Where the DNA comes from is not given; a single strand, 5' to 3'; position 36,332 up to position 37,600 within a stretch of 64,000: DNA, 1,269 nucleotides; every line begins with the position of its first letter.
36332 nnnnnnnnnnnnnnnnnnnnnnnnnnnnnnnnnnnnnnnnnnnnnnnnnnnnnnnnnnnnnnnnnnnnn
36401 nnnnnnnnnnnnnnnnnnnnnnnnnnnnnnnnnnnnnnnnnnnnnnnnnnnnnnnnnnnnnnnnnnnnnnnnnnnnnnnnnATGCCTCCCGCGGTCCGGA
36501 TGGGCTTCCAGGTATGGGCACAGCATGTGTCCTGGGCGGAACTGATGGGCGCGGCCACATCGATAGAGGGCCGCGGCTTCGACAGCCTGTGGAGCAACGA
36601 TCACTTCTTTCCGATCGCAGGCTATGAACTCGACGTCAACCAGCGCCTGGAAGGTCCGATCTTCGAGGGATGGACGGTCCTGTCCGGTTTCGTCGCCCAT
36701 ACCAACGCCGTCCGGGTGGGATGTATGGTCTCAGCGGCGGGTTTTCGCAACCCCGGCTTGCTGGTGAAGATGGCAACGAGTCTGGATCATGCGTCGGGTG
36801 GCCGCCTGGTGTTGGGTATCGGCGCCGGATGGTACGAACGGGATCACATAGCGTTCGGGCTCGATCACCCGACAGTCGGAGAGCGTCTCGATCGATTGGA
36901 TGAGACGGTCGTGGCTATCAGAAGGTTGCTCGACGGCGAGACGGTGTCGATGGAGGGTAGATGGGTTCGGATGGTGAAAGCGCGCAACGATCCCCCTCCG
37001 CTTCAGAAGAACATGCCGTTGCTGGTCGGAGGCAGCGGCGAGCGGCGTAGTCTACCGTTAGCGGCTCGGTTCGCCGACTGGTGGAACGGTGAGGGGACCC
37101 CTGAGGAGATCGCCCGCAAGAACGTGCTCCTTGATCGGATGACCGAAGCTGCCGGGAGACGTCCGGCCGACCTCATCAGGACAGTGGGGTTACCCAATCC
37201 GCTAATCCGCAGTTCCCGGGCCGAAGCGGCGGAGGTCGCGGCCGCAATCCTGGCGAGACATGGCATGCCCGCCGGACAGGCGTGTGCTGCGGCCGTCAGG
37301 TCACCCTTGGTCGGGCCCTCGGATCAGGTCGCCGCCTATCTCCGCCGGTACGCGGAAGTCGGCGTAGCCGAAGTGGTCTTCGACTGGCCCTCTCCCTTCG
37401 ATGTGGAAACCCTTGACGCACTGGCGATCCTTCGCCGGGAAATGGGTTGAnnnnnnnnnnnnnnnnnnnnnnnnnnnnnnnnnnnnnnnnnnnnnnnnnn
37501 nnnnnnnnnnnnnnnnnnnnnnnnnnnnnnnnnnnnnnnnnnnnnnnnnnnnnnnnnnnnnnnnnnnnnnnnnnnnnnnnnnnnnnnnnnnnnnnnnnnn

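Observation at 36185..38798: Unknown protein + PIN-like gene pair whose promoter/5' end is duplicated around an inserted LLM oxidoreductase gene, divergent from the RM enzyme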

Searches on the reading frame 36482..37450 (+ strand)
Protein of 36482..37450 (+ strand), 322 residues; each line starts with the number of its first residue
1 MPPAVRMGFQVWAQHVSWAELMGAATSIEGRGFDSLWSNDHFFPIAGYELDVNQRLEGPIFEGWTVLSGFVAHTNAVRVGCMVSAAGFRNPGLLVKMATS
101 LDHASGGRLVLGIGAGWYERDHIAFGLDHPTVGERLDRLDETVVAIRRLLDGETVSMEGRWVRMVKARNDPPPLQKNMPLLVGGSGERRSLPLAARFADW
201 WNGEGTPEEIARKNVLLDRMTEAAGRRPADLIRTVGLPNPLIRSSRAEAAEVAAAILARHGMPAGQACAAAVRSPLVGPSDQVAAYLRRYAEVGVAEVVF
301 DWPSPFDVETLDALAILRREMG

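Call 8: search_protein_families(library=pfam, proteins=[window:36482-37450:+], max_evalue=0.1)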
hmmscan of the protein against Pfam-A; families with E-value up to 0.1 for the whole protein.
window:36482-37450:+ (322 aa): 2 families
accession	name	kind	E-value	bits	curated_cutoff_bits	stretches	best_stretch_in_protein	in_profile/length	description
PF00296.26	Bac_luciferase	-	7.7e-42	144.2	27.9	1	16-269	20-250/314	Luciferase-like monooxygenase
PF08406.16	CbbQ_C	-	0.039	14.6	20.6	1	252-282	44-74/85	CbbQ/NirQ/NorQ C-terminal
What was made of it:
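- Checked: LLM lies at 36482-37450 (Bac_luciferase, 7.7e-42; call 8).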

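Call 24: find_homologous_proteins(query=window:36482-37450:+, max_evalue=1e-40)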
Query window:36482-37450:+ (322 aa): 696 proteins with E <= 1e-40 among 8000 candidates; the best 120 are listed.
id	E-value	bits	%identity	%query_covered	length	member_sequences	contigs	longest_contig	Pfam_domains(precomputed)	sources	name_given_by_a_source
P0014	1.2e-213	726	100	100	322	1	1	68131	PF00296.27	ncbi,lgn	-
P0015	6.9e-159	546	74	99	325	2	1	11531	PF00296.27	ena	-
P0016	4.1e-156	537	75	99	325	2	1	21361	PF00296.27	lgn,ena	-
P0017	4.2e-154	531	71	99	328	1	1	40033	PF00296.27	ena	-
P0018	1.6e-153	529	71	99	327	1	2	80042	PF00296.27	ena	-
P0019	2.1e-150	518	71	99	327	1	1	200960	PF00296.27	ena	-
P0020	7.9e-149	513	69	99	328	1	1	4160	PF00296.27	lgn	-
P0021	1.3e-148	512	68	99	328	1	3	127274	PF00296.27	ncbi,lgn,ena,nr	ncbi:MAG: LLM class flavin-dependent oxidoreductase [bacterium]|nr:LLM class flavin-dependent oxidor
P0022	1.7e-148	512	69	99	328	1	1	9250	PF00296.27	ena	-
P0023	3.9e-148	511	68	99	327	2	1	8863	PF00296.27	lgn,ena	-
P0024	4.7e-148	511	69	99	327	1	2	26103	PF00296.27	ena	-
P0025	6.4e-148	510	69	98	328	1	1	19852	PF00296.27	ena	-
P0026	8.5e-146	503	68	98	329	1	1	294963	PF00296.27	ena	-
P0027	2.0e-145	502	66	99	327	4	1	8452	PF00296.27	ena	-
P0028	3.5e-144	498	66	99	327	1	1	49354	PF00296.27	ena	-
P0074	8.4e-104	365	55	97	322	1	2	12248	PF00296.27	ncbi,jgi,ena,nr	ncbi:MAG TPA: TIGR03560 family F420-dependent LLM class oxidoreductase [Candidatus Limnocylindrales 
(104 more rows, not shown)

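Call 26: find_encoding_contigs(protein=P0016, flank=5000, max_places=2)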
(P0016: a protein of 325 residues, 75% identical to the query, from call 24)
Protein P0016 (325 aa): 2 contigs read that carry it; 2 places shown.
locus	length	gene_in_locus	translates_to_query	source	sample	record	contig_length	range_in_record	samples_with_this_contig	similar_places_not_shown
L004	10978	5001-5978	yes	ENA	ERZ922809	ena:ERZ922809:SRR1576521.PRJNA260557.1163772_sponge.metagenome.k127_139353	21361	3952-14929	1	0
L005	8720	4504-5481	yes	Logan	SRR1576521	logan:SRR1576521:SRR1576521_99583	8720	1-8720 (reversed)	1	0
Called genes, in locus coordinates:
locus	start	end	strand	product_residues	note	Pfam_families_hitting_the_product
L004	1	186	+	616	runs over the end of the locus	PF05103:DivIVA (faint)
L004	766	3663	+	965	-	PF03699:UPF0182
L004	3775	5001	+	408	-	PF00155:Aminotran_1_2, PF01041:DegT_DnrJ_EryC1, PF01212:Beta_elim_lyase (faint)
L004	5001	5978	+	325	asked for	PF00296:Bac_luciferase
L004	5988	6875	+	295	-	PF00892:EamA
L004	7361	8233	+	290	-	PF00941:FAD_binding_5, PF03450:CO_deh_flav_C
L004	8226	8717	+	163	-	PF00111:Fer2, PF01799:Fer2_2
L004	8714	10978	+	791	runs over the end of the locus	PF01315:Ald_Xan_dh_C, PF02738:MoCoBD_1, PF20256:MoCoBD_2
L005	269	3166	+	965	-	PF03699:UPF0182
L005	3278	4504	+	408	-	PF00155:Aminotran_1_2, PF01041:DegT_DnrJ_EryC1, PF01212:Beta_elim_lyase (faint)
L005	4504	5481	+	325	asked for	PF00296:Bac_luciferase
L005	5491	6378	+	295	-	PF00892:EamA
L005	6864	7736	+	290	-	PF00941:FAD_binding_5, PF03450:CO_deh_flav_C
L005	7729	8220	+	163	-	PF00111:Fer2, PF01799:Fer2_2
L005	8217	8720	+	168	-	?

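Call 27: find_encoding_contigs(protein=P0015, flank=5000, max_places=2)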
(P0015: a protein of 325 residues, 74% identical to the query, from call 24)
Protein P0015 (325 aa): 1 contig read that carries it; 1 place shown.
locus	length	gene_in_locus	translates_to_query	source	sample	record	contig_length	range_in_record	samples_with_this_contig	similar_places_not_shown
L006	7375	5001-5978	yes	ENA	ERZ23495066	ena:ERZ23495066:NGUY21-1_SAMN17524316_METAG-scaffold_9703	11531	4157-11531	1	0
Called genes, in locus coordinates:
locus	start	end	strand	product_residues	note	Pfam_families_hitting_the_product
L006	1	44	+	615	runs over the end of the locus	PF05103:DivIVA (faint)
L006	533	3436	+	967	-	PF03699:UPF0182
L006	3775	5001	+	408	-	PF00155:Aminotran_1_2 (weak), PF01041:DegT_DnrJ_EryC1, PF01212:Beta_elim_lyase (faint)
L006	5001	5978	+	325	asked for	PF00296:Bac_luciferase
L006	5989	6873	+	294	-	PF00892:EamA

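Call 36: search_protein_families(library=ncbifam, proteins=[window:36482-37450:+], max_evalue=0.01)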
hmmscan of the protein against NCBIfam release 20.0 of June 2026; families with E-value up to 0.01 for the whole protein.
window:36482-37450:+ (322 aa): 29 families (the best 25 are shown)
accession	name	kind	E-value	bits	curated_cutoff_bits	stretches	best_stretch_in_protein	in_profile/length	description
TIGR03560.1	F420_Rv1855c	subfamily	5.2e-61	206.3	231.4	1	15-235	10-226/227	TIGR03560 family F420-dependent LLM class oxidoreductase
TIGR03856.1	F420_MSMEG_2906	subfamily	4.5e-54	183.6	243.7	1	5-244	1-213/249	LLM class F420-dependent oxidoreductase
TIGR03619.1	F420_Rv2161c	subfamily_domain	3e-41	141.6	166.9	1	24-301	3-246/247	TIGR03619 family F420-dependent LLM class oxidoreductase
TIGR03621.1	F420_MSMEG_2516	subfamily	6.7e-32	110.8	213.15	1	6-292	2-270/295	TIGR03621 family F420-dependent LLM class oxidoreductase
TIGR03557.1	F420_G6P_family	subfamily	1.8e-21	76.6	210.4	1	7-201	1-185/316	TIGR03557 family F420-dependent LLM class oxidoreductase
TIGR04021.1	LLM_DMSO2_sfnG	equivalog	6.2e-19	68.6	382.95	1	61-273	61-269/350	dimethylsulfone monooxygenase SfnG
TIGR03571.1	lucif_BA3436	subfamily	1.1e-18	67.5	303.9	1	22-209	34-213/304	TIGR03571 family LLM class oxidoreductase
TIGR03565.1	alk_sulf_monoox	equivalog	5.2e-18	65.2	518.2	1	62-227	54-218/346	FMNH2-dependent alkanesulfonate monooxygenase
NF001939.1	PRK00719.1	subfamily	4.4e-16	58.6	510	1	63-228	55-219/373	alkanesulfonate monooxygenase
NF002619.0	PRK02271.1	equivalog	5.2e-16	58.8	276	1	63-199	42-172/329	5,10-methylenetetrahydromethanopterin reductase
TIGR04465.1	ArgArg_F420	equivalog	8.8e-16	57.9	470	1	7-235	48-266/364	F420-dependent hydroxymycolic acid dehydrogenase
TIGR03555.1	F420_mer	equivalog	2.5e-14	53.4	348.7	1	65-227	42-200/325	5,10-methylenetetrahydromethanopterin reductase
TIGR03857.1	F420_MSMEG_2249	hypoth_equivalog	3.7e-12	46.1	218.4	1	66-231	44-206/329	TIGR03857 family LLM class F420-dependent oxidoreductase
TIGR03612.1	RutA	equivalog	5.8e-12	45.8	498.3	1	61-230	65-237/355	pyrimidine utilization protein A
TIGR04024.1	F420_NP1902A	hypoth_equivalog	1.6e-11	43.5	345.4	1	63-239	42-215/330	TIGR04024 family LLM class F420-dependent oxidoreductase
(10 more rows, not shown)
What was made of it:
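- On F420-dependent LLM oxidoreductase TIGR03560: 206.3 bits against a cut-off of 231.4 (call 36).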

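Call 42: find_encoding_contigs(protein=P0014, flank=10000, max_places=6)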
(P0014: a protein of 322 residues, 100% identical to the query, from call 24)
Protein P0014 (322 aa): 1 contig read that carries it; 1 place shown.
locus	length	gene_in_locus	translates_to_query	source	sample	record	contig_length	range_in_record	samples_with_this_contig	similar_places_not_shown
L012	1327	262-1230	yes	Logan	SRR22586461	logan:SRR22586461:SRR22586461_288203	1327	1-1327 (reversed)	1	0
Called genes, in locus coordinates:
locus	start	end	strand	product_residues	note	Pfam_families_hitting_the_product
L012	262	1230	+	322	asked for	PF00296:Bac_luciferase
